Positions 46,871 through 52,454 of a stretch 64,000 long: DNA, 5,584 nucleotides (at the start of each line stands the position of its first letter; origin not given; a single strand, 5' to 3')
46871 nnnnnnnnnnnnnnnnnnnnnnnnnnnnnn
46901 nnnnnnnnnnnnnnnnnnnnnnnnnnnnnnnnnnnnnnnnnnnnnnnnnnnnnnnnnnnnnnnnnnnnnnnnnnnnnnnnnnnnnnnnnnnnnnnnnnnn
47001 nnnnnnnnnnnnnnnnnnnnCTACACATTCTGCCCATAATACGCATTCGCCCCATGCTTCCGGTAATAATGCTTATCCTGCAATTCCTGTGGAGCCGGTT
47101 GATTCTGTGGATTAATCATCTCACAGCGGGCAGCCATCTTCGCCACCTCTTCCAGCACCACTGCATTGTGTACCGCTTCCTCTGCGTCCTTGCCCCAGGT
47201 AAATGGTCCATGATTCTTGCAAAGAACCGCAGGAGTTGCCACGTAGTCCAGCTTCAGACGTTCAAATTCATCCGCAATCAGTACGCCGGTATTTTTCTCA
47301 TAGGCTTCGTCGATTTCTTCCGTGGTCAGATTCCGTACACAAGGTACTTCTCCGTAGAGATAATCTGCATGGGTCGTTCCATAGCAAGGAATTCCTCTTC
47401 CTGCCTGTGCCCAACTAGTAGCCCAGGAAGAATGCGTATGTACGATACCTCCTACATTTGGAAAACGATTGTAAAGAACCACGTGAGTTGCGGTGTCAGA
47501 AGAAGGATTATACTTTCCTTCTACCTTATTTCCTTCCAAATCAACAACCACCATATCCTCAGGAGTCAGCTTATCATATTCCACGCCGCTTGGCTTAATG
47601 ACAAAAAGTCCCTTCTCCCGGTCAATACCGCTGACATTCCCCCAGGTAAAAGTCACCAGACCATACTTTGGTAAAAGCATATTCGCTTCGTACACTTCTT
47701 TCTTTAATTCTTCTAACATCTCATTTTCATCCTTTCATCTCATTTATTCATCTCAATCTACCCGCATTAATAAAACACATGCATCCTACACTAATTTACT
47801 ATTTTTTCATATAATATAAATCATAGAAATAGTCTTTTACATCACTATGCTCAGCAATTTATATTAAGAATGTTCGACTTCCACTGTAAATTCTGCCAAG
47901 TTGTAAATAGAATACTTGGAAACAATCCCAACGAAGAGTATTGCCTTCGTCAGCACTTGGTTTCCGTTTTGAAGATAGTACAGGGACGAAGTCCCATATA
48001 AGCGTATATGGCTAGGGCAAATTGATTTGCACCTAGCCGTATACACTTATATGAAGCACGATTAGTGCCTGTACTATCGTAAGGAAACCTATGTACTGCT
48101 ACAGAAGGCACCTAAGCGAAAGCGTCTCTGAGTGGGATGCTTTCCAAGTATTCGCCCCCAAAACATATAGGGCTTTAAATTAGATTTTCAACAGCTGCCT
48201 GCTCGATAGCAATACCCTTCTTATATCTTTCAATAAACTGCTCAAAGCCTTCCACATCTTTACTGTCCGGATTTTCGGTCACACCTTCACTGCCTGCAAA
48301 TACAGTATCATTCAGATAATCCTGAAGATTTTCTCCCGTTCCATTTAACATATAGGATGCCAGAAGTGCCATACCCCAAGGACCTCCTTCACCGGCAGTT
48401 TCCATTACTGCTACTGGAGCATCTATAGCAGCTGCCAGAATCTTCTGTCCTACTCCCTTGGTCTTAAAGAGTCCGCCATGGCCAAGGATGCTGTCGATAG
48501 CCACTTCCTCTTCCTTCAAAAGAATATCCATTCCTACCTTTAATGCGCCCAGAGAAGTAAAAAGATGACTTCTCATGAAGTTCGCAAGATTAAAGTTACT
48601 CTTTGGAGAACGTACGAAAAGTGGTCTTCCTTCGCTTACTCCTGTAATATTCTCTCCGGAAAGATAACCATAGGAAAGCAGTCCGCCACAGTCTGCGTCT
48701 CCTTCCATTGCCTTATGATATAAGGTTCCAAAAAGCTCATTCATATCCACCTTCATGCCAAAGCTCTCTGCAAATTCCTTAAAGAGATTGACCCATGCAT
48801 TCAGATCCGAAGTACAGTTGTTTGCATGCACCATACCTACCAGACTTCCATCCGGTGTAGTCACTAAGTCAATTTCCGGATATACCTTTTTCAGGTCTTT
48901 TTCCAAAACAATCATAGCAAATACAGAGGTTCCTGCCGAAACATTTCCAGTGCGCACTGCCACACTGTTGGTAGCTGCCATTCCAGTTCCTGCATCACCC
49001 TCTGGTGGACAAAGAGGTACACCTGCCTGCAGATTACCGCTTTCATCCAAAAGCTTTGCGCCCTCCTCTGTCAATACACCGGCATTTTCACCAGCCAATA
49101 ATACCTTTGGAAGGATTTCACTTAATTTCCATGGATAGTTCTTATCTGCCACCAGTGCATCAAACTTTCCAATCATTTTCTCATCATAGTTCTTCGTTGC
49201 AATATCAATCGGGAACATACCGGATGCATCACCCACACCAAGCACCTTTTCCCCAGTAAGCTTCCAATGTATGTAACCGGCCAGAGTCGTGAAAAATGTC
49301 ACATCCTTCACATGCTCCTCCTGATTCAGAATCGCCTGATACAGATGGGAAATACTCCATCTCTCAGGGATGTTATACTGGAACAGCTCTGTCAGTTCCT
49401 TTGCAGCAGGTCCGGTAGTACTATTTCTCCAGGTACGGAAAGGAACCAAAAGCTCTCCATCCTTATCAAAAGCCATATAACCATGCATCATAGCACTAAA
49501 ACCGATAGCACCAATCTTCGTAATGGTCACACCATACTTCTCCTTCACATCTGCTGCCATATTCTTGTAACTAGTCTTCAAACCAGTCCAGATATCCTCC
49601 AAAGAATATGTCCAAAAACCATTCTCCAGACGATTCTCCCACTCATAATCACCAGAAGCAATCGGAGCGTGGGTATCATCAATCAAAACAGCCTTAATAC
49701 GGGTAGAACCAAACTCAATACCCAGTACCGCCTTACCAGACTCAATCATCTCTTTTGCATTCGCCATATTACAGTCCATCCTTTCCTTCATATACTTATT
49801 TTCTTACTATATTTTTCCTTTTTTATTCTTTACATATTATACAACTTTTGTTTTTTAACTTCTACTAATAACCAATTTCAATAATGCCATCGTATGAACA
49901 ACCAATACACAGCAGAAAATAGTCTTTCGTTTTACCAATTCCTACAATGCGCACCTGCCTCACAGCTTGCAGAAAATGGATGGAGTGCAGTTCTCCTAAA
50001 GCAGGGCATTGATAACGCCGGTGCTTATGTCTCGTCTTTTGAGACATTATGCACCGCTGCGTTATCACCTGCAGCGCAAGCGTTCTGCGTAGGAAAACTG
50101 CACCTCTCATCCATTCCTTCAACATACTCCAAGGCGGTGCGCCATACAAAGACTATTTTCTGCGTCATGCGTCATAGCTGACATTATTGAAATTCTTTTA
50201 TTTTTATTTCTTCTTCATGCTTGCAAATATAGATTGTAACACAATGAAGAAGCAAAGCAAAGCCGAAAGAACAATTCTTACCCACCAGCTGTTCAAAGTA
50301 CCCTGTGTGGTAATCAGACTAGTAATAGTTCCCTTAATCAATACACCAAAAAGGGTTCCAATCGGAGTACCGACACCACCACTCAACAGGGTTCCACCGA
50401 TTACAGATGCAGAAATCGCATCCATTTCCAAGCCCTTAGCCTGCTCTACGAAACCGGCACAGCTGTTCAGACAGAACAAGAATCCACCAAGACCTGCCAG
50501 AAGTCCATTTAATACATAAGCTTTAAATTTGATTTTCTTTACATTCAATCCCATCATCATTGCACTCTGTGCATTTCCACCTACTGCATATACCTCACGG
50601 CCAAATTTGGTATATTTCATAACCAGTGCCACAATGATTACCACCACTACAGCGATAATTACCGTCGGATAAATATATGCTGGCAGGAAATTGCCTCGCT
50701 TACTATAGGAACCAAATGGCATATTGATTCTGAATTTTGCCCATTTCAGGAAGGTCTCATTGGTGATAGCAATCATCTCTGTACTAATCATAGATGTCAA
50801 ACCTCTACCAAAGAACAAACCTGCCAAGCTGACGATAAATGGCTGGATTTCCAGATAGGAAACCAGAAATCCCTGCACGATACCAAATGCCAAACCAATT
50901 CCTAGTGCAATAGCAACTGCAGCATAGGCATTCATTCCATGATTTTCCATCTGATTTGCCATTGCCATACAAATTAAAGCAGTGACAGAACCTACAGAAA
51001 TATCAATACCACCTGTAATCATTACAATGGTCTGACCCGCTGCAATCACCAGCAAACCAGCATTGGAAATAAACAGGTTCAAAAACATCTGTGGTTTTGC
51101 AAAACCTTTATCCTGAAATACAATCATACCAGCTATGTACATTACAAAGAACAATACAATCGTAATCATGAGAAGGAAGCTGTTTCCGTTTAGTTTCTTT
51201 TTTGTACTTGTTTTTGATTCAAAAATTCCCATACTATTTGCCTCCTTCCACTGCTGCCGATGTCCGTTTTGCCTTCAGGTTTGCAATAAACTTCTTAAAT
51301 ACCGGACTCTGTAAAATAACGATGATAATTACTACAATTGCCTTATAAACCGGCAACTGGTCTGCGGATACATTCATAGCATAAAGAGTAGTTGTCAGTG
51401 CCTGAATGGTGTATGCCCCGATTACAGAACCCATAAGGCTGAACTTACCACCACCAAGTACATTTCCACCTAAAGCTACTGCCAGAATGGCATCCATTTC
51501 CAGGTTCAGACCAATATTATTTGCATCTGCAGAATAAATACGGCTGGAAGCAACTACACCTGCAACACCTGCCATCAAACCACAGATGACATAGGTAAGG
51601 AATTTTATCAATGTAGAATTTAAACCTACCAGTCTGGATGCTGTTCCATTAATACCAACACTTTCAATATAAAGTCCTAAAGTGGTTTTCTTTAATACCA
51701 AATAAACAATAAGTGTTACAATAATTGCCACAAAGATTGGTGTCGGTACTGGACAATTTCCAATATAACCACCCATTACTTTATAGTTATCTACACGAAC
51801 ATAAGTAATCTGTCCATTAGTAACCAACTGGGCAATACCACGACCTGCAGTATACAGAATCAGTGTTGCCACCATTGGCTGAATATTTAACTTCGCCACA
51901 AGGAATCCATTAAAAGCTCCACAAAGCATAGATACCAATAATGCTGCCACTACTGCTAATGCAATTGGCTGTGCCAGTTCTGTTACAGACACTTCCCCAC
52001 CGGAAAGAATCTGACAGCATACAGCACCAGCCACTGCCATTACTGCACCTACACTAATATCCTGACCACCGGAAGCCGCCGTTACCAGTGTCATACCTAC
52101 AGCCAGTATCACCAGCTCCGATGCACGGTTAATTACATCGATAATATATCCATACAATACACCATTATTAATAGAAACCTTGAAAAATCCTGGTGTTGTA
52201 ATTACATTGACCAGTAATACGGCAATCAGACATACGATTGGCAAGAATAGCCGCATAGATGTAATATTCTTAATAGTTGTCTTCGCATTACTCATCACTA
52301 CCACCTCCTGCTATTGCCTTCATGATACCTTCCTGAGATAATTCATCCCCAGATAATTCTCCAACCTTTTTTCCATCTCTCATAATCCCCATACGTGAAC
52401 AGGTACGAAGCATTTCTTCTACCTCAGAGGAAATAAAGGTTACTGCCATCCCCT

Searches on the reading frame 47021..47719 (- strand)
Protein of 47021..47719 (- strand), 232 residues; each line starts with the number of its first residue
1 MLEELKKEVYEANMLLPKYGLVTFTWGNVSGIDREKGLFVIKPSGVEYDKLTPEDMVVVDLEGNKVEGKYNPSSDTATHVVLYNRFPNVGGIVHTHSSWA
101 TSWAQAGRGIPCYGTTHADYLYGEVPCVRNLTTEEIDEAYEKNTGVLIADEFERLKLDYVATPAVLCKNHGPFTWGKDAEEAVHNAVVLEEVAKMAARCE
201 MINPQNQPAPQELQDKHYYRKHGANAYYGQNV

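Call 90: search_protein_families(library=pfam, proteins=[window:47021-47719:-])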
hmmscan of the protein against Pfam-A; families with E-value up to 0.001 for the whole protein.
window:47021-47719:- (232 aa): 1 family
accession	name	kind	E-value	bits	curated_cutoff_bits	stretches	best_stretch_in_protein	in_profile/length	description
PF00596.27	Aldolase_II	-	2.8e-56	190.7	22.2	1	8-196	2-182/183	Class II Aldolase and Adducin N-terminal domain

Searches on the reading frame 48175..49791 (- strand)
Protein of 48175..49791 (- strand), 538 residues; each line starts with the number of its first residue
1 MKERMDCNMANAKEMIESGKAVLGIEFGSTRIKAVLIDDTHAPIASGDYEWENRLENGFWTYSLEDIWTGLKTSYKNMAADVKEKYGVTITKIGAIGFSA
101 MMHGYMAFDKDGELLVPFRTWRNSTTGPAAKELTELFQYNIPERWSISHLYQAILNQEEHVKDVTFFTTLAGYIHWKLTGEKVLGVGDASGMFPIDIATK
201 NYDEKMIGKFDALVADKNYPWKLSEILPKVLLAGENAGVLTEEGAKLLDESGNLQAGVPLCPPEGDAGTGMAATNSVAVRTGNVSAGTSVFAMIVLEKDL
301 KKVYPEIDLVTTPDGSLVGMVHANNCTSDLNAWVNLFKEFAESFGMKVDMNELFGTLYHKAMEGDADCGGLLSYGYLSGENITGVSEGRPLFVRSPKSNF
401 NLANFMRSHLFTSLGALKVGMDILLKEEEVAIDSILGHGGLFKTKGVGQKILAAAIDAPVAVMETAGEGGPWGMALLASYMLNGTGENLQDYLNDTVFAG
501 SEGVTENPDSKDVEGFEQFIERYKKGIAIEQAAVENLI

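Call 10: search_protein_families(library=pfam, proteins=[window:48175-49791:-])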
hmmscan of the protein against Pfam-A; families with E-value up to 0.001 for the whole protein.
window:48175-49791:- (538 aa): 2 families
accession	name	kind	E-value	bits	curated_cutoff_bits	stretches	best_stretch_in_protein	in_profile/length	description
PF02782.22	FGGY_C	-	6.2e-37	127.7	27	1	283-481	2-197/198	FGGY family of carbohydrate kinases, C-terminal domain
PF00370.27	FGGY_N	-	1.4e-20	74.4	28.8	1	22-248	2-224/245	FGGY family of carbohydrate kinases, N-terminal domain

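Call 49: find_homologous_proteins(query=window:48175-49791:-, max_evalue=1e-120)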
Query window:48175-49791:- (538 aa): 8000 proteins with E <= 1e-120 among 8000 candidates; the best 120 are listed.
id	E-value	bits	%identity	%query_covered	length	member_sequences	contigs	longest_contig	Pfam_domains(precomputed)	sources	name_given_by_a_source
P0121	0.0e+0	1212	100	99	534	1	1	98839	PF00370.28,PF02782.23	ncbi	-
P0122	0.0e+0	1184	99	99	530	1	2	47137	PF00370.28,PF02782.23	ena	-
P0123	0.0e+0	1180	98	99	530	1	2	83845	PF00370.28,PF02782.23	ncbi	-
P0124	0.0e+0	1175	98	99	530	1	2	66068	PF00370.28,PF02782.23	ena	-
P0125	0.0e+0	1172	98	99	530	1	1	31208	PF00370.28,PF02782.23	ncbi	-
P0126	0.0e+0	1091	-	-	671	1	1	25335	PF00370.28,PF02782.23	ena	-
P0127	0.0e+0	1085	-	-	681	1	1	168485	PF00370.28,PF02782.23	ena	-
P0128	0.0e+0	1024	85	99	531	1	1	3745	PF00370.28,PF02782.23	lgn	-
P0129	0.0e+0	1021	84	99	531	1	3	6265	PF00370.28,PF02782.23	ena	-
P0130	0.0e+0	1021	84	99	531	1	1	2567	PF00370.28,PF02782.23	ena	-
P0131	0.0e+0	1018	84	99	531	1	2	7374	PF00370.28,PF02782.23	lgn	-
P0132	0.0e+0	1018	84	99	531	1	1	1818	PF00370.28,PF02782.23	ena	-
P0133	0.0e+0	1015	83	99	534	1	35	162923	PF00370.28,PF02782.23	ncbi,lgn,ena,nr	ncbi:MAG: FGGY-family carbohydrate kinase [Dorea sp.]|nr:FGGY-family carbohydrate kinase [Dorea sp.]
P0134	0.0e+0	1013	83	99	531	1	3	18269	PF00370.28,PF02782.23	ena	-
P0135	0.0e+0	1012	83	99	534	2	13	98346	PF00370.28,PF02782.23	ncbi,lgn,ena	-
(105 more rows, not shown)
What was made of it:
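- On ERIC: The host is a Clostridia-like organism, whose closest named xylB homologs are in Dorea and Faecalicatena at 82-83% (call 49).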

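Call 50: find_encoding_contigs(protein=P0122, flank=10000, max_places=4)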
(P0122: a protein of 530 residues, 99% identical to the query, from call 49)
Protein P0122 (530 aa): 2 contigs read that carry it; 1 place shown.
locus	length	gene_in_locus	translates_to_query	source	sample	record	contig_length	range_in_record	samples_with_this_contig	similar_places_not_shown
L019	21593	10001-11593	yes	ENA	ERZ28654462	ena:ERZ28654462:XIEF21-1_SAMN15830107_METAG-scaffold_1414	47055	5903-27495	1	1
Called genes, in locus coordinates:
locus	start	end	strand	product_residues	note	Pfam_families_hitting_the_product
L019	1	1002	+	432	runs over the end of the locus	PF13490:zf-HC2 (weak)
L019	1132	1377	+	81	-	-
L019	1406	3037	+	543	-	PF00072:Response_reg, PF00165:HTH_AraC, PF12833:HTH_18, PF00165:HTH_AraC (weak)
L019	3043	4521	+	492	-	PF00672:HAMP, PF06580:His_kinase, PF02518:HATPase_c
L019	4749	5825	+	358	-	PF13407:Peripla_BP_4, PF00532:Peripla_BP_1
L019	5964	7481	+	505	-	PF02463:SMC_N (weak), PF00005:ABC_tran, PF13304:AAA_21 (faint), PF00005:ABC_tran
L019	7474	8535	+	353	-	PF02653:BPD_transp_2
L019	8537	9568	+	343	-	PF02653:BPD_transp_2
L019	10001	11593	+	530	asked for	PF00370:FGGY_N, PF02782:FGGY_C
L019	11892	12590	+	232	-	PF00596:Aldolase_II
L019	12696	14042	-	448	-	PF13173:AAA_14, PF13635:DUF4143, PF08378:NERD (faint)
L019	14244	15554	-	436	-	PF14501:HATPase_c_5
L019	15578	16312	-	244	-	PF00072:Response_reg, PF04397:LytTR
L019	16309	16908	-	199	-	PF04647:AgrB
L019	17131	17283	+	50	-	-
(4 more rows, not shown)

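Call 51: find_encoding_contigs(protein=P0126, flank=10000, max_places=4)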
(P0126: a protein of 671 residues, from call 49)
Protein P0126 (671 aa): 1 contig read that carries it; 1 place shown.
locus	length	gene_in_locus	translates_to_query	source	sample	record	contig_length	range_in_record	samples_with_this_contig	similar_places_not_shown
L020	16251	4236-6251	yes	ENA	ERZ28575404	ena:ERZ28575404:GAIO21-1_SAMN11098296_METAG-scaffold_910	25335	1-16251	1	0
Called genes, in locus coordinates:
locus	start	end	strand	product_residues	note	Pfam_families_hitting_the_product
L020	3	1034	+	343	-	?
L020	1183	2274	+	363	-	PF00392:GntR, PF08279:HTH_11 (weak), PF14502:HTH_41 (weak), PF00532:Peripla_BP_1, PF13407:Peripla_BP_4, PF13377:Peripla_BP_3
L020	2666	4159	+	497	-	PF02610:AraA_N, PF24856:AraA_central, PF11762:Arabinose_Iso_C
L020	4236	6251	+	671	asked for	PF00370:FGGY_N, PF02782:FGGY_C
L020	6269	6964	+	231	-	PF00596:Aldolase_II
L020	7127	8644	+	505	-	PF00672:HAMP, PF06580:His_kinase, PF02518:HATPase_c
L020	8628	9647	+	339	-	PF00532:Peripla_BP_1, PF13407:Peripla_BP_4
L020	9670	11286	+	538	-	PF00072:Response_reg, PF12833:HTH_18, PF00165:HTH_AraC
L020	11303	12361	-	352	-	PF00392:GntR, PF13545:HTH_Crp_2 (weak), PF02082:Rrf2 (faint), PF08279:HTH_11 (weak), PF13377:Peripla_BP_3 (weak)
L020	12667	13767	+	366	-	PF00532:Peripla_BP_1, PF13407:Peripla_BP_4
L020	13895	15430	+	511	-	PF00005:ABC_tran, PF13304:AAA_21 (faint), PF00005:ABC_tran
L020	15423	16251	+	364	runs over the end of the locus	PF02653:BPD_transp_2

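Call 52: find_encoding_contigs(protein=P0127, flank=10000, max_places=4)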
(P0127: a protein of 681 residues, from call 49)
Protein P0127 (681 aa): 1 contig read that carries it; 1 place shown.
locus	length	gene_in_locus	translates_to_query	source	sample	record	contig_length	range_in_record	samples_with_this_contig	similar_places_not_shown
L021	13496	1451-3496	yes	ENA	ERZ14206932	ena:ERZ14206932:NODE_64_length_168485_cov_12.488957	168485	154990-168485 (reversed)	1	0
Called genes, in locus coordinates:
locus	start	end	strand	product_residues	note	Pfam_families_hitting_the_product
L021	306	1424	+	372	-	PF00392:GntR, PF14502:HTH_41 (weak), PF00532:Peripla_BP_1, PF13407:Peripla_BP_4, PF13377:Peripla_BP_3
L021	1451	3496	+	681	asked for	PF00370:FGGY_N, PF02782:FGGY_C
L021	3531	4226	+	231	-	PF00596:Aldolase_II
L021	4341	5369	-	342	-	PF00356:LacI (weak), PF00532:Peripla_BP_1, PF13407:Peripla_BP_4 (weak), PF13377:Peripla_BP_3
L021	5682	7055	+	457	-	PF01547:SBP_bac_1, PF13416:SBP_bac_8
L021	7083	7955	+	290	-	PF00528:BPD_transp_1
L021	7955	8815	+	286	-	PF00528:BPD_transp_1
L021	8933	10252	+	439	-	PF00251:Glyco_hydro_32N, PF04616:Glyco_hydro_43 (faint), PF22847:Glyco_hydro_43_rel (faint), PF08244:Glyco_hydro_32C (faint)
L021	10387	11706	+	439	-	PF00696:AA_kinase, PF13840:ACT_7 (faint), PF01842:ACT (weak), PF22468:ACT_9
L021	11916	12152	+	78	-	PF00165:HTH_AraC, PF12833:HTH_18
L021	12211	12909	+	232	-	PF00696:AA_kinase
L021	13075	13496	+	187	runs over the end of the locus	PF01765:RRF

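Call 54: find_encoding_contigs(protein=P0123, flank=10000, max_places=4)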
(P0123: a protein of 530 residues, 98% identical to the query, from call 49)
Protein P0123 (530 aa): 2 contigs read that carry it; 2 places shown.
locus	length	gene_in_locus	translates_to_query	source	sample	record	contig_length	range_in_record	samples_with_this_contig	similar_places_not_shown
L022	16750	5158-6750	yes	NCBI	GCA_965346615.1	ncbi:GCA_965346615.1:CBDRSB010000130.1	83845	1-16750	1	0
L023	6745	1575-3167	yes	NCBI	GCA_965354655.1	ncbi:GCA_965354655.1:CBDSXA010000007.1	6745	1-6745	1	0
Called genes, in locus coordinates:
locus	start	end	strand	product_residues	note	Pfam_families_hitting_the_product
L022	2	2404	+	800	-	?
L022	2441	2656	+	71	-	-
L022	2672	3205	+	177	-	PF04542:Sigma70_r2, PF08281:Sigma70_r4_2, PF04545:Sigma70_r4 (faint)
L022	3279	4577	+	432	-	PF13490:zf-HC2 (weak)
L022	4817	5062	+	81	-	-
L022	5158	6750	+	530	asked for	PF00370:FGGY_N, PF02782:FGGY_C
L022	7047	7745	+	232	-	PF00596:Aldolase_II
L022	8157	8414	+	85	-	-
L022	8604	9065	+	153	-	PF04397:LytTR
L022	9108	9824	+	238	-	PF22570:LiaF-TM, PF09922:LiaF-like_C (weak)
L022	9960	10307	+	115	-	PF13240:Zn_Ribbon_1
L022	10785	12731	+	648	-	PF00795:CN_hydrolase, PF02540:NAD_synthase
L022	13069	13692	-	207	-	PF01613:Flavin_Reduct, PF21349:RUBY_RBDX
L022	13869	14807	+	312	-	PF00056:Ldh_1_N, PF02866:Ldh_1_C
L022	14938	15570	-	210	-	PF07853:DUF1648, PF13630:SdpI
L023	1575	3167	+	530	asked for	PF00370:FGGY_N, PF02782:FGGY_C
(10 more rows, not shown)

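Call 55: find_encoding_contigs(protein=P0124, flank=10000, max_places=4)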
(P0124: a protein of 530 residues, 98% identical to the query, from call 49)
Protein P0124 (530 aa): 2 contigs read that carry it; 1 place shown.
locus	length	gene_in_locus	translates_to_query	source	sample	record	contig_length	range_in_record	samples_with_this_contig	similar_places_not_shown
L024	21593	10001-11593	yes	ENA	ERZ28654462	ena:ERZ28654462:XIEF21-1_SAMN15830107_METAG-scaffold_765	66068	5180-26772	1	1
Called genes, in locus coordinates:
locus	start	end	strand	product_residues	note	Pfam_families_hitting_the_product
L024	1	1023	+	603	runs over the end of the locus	-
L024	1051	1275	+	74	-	-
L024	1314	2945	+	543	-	PF00072:Response_reg, PF21907:SAM_CEP-1_C (faint), PF00165:HTH_AraC, PF12833:HTH_18, PF00165:HTH_AraC (weak)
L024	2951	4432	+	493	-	PF00672:HAMP, PF06580:His_kinase, PF02518:HATPase_c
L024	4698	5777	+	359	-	PF13407:Peripla_BP_4, PF00532:Peripla_BP_1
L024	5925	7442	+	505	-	PF02463:SMC_N (weak), PF00005:ABC_tran, PF13555:AAA_29 (faint), PF13304:AAA_21 (faint), PF00005:ABC_tran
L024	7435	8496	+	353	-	PF02653:BPD_transp_2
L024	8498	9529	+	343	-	PF02653:BPD_transp_2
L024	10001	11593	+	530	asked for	PF00370:FGGY_N, PF02782:FGGY_C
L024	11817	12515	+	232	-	PF00596:Aldolase_II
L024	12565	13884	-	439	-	PF14501:HATPase_c_5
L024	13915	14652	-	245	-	PF00072:Response_reg, PF04397:LytTR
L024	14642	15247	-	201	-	PF04647:AgrB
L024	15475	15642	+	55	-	-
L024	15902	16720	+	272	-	-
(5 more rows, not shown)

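Call 56: find_encoding_contigs(protein=P0125, flank=10000, max_places=4)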
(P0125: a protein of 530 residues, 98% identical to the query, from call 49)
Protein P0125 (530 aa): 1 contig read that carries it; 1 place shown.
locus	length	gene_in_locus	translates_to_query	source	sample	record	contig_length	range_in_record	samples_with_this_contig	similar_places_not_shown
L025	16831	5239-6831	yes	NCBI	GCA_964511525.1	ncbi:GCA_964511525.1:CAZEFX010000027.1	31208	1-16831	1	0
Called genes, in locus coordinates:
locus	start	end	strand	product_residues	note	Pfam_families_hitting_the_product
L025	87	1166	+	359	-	PF13407:Peripla_BP_4, PF00532:Peripla_BP_1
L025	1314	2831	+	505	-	PF02463:SMC_N (weak), PF00005:ABC_tran, PF13555:AAA_29 (faint), PF13304:AAA_21 (faint), PF00005:ABC_tran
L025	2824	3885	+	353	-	PF02653:BPD_transp_2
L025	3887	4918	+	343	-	PF02653:BPD_transp_2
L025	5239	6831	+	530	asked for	PF00370:FGGY_N, PF02782:FGGY_C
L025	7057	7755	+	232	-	PF00596:Aldolase_II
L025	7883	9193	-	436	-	PF14501:HATPase_c_5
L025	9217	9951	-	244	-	PF00072:Response_reg, PF04397:LytTR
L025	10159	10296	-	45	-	-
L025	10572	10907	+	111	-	-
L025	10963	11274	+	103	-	-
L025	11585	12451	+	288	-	-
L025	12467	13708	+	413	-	PF02687:FtsX (weak)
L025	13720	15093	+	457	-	-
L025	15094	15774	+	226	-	PF02463:SMC_N, PF00005:ABC_tran, PF13304:AAA_21 (weak)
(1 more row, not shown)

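Call 93: list_cluster_members(proteins=[P0121, P0123, P0125, P0122])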
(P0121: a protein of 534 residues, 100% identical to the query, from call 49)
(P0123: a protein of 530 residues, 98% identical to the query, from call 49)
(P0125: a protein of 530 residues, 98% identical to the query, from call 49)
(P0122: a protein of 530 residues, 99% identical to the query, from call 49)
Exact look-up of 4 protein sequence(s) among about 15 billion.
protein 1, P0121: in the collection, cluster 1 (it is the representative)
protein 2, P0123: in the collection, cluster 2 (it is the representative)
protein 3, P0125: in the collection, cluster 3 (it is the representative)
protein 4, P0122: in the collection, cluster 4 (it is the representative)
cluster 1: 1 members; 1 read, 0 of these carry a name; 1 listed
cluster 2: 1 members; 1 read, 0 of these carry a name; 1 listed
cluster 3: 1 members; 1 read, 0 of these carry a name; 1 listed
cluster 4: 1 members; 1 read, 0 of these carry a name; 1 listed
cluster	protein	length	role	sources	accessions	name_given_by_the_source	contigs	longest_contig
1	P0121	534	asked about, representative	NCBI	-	-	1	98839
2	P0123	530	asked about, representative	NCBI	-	-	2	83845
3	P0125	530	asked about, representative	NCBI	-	-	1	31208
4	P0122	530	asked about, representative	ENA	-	-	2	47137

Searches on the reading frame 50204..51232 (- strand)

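Call 10: search_protein_families(library=pfam, proteins=[window:50204-51232:-])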
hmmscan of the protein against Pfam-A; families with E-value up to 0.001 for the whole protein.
window:50204-51232:- (342 aa): 1 family
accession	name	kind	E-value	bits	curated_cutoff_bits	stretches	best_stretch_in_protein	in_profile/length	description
PF02653.21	BPD_transp_2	-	1.6e-36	126.2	26.8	1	51-328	3-267/269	Branched-chain amino acid transport system / permease component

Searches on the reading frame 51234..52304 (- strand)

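Call 90: search_protein_families(library=pfam, proteins=[window:51234-52304:-])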
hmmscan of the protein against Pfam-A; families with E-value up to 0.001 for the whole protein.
window:51234-52304:- (356 aa): 1 family
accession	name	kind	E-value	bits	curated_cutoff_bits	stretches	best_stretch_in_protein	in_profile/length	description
PF02653.21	BPD_transp_2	-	4e-40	138.1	26.8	1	54-330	2-266/269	Branched-chain amino acid transport system / permease component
